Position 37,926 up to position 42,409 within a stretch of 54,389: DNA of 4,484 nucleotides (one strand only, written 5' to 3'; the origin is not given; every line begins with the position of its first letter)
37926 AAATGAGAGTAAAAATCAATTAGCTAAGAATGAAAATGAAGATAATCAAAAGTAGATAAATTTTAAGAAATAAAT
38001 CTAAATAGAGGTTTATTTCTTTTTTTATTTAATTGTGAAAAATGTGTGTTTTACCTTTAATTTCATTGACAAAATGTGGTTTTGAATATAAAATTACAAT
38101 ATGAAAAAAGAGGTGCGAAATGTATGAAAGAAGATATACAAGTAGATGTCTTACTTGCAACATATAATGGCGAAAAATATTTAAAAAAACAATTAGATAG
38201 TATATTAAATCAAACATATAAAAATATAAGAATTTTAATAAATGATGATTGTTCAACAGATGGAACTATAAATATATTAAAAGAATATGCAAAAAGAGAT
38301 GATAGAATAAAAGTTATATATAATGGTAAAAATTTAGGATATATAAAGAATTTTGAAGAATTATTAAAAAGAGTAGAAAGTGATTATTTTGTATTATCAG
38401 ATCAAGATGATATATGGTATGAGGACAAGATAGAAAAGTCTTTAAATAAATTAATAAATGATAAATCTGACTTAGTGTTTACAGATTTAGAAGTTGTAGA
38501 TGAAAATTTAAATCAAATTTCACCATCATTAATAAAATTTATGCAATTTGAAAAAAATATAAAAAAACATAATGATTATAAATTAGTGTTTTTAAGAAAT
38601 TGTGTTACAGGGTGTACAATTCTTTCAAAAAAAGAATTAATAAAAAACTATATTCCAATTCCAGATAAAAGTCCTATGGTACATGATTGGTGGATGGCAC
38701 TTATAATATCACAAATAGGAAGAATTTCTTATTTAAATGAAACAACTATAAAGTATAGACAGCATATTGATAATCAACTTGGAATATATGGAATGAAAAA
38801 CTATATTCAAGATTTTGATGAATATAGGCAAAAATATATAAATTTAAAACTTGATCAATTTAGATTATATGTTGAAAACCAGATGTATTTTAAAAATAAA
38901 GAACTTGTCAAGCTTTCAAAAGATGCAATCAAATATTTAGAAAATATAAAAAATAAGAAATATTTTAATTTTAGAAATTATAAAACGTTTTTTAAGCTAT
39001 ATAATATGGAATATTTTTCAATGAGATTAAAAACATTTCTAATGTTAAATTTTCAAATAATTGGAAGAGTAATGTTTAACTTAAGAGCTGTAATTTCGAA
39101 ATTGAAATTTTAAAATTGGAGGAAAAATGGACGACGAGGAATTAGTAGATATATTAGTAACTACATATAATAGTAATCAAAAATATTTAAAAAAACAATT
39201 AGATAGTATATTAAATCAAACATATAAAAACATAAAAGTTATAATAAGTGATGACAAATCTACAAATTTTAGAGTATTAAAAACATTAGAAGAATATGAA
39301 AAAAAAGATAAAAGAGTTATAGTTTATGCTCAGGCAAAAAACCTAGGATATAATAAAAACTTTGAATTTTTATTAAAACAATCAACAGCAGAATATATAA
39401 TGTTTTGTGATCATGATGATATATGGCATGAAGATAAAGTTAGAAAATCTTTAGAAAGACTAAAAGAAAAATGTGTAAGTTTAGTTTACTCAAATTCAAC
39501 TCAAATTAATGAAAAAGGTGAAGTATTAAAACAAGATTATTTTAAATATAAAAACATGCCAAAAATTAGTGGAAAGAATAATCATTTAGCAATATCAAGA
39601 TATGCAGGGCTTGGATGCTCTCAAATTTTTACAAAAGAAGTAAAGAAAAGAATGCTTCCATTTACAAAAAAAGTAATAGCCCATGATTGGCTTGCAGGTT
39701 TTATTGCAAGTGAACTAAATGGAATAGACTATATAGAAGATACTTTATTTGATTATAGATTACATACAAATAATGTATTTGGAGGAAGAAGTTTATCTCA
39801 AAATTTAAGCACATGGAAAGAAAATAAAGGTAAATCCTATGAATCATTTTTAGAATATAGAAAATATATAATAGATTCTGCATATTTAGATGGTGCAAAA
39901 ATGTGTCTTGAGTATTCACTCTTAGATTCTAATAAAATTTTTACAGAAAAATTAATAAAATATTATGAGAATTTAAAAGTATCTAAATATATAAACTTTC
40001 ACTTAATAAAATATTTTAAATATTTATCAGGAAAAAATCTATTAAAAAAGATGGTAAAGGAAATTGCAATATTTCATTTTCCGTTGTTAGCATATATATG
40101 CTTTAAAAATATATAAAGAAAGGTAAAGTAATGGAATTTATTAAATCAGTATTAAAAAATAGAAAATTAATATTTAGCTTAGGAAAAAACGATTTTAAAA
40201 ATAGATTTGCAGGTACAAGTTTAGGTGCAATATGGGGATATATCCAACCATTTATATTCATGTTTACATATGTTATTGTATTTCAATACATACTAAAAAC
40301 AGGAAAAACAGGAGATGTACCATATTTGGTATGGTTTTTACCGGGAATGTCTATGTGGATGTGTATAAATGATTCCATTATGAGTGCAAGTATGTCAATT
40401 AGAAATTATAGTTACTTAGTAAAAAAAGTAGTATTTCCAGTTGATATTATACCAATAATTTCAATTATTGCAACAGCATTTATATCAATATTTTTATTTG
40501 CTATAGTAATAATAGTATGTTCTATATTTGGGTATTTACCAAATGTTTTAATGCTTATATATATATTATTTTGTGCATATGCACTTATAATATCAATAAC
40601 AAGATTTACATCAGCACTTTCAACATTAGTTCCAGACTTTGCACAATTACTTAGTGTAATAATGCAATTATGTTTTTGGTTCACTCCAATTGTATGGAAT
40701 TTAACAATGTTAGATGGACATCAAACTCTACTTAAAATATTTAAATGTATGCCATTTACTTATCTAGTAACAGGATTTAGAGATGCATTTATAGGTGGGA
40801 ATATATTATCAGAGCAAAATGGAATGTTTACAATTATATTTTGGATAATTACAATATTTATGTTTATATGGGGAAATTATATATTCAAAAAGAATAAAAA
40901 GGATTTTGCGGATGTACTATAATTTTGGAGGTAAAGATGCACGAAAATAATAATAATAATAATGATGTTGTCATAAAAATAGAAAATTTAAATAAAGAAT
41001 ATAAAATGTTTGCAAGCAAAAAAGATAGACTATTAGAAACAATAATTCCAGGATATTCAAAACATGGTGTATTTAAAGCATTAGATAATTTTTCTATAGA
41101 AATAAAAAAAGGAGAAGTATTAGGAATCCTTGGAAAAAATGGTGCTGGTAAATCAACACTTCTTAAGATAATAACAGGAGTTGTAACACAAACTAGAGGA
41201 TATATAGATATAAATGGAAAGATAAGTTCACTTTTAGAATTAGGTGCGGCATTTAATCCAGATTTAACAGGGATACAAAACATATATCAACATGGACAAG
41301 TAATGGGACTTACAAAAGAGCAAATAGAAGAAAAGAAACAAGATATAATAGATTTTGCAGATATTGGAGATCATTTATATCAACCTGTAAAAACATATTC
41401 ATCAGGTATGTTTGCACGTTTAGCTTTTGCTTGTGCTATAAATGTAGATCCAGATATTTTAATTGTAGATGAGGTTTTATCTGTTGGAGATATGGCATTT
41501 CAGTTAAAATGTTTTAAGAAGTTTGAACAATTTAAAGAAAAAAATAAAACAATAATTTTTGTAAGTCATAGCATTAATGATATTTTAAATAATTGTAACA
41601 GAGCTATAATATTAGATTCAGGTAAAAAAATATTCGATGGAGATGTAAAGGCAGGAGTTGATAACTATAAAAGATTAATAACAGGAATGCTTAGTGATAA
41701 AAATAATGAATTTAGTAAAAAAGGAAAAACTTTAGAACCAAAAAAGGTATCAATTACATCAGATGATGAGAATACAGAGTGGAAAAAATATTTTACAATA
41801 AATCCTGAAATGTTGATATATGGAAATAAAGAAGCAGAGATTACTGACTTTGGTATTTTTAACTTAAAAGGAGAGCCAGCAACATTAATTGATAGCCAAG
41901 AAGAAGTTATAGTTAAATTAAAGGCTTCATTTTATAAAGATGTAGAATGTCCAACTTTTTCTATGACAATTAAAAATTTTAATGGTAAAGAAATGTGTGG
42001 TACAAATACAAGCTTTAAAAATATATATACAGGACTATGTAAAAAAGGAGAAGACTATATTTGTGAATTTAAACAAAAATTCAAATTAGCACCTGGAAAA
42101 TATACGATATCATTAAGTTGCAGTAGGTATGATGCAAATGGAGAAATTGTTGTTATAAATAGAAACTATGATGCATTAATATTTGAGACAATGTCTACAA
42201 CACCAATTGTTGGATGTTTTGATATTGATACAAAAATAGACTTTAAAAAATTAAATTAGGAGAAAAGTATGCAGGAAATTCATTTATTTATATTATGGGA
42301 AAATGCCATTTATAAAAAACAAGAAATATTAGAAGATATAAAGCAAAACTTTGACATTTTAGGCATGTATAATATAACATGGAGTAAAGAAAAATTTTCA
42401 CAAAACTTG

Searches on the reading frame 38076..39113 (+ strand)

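Call 77: search_protein_families(library=pfam, proteins=[window:38076-39113:+], max_evalue=0.001)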
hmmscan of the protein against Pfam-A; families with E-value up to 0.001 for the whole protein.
window:38076-39113:+ (345 aa): 2 families
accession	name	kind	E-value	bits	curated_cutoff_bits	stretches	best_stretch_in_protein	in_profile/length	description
PF00535.33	Glycos_transf_2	-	7.5e-32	111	23.3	1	25-183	2-159/168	Glycosyl transferase family 2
PF13641.12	Glyco_tranf_2_3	-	7.9e-10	39.6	27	1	23-139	3-124/230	Glycosyltransferase like family 2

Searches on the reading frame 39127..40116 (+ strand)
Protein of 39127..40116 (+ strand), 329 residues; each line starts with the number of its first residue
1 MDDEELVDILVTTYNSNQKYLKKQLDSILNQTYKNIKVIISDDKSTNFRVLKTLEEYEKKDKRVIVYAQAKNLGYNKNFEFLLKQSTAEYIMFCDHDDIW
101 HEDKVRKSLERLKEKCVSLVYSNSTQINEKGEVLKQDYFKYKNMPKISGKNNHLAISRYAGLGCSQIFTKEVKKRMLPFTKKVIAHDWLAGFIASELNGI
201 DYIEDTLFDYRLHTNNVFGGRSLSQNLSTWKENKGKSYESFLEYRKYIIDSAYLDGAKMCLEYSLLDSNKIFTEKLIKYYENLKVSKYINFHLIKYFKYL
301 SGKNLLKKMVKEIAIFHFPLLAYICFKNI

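Call 77: search_protein_families(library=pfam, proteins=[window:39127-40116:+], max_evalue=0.001)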
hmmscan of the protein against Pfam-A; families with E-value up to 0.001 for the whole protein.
window:39127-40116:+ (329 aa): 3 families
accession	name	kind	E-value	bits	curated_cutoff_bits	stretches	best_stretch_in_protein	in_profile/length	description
PF00535.33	Glycos_transf_2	-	9.3e-27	94.4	23.3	1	9-157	2-148/168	Glycosyl transferase family 2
PF13641.12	Glyco_tranf_2_3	-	1.3e-07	32.4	27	1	9-146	5-147/230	Glycosyltransferase like family 2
PF10111.15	Glyco_tranf_2_2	-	1.9e-06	28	27.3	1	11-137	4-137/276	Glycosyltransferase like family 2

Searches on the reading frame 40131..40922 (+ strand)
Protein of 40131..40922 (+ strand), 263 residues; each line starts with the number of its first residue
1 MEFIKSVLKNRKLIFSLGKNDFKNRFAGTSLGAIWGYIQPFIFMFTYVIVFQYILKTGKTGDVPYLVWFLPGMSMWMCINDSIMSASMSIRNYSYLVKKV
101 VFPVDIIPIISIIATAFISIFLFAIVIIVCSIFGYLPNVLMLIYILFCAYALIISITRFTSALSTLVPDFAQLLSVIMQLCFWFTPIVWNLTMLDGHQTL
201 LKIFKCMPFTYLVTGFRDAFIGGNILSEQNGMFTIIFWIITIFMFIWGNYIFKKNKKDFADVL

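Call 77: search_protein_families(library=pfam, proteins=[window:40131-40922:+], max_evalue=0.001)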
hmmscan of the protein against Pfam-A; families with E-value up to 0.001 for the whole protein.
window:40131-40922:+ (263 aa): 1 family
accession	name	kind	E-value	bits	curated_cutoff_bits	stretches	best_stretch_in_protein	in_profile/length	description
PF01061.29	ABC2_membrane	-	2.1e-15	57.3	26.9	1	14-220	3-210/211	ABC-2 type transporter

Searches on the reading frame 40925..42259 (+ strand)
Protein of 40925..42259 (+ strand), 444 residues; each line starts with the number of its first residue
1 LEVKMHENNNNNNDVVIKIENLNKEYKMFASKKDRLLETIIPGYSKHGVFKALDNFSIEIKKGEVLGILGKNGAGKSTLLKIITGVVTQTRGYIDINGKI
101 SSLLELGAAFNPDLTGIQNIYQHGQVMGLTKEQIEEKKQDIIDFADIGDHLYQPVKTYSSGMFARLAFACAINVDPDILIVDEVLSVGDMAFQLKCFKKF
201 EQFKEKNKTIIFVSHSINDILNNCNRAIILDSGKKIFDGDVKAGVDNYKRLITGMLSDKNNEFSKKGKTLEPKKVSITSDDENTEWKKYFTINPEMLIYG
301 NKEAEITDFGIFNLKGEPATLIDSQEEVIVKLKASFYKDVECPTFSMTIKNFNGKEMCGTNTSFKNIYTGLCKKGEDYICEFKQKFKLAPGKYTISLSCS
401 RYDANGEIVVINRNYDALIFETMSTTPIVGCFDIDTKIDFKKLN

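Call 77: search_protein_families(library=pfam, proteins=[window:40925-42259:+], max_evalue=0.001)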
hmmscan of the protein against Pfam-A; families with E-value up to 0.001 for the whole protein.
window:40925-42259:+ (444 aa): 3 families
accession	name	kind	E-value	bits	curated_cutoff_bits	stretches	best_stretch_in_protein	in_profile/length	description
PF14524.12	Wzt_C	-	4.1e-32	111.6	30.4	1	298-434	4-143/143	Wzt C-terminal domain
PF00005.33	ABC_tran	-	6.7e-22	79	25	1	53-184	1-135/137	ABC transporter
PF13175.12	AAA_15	-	0.00029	21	32.1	1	50-316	11-208/374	AAA ATPase domain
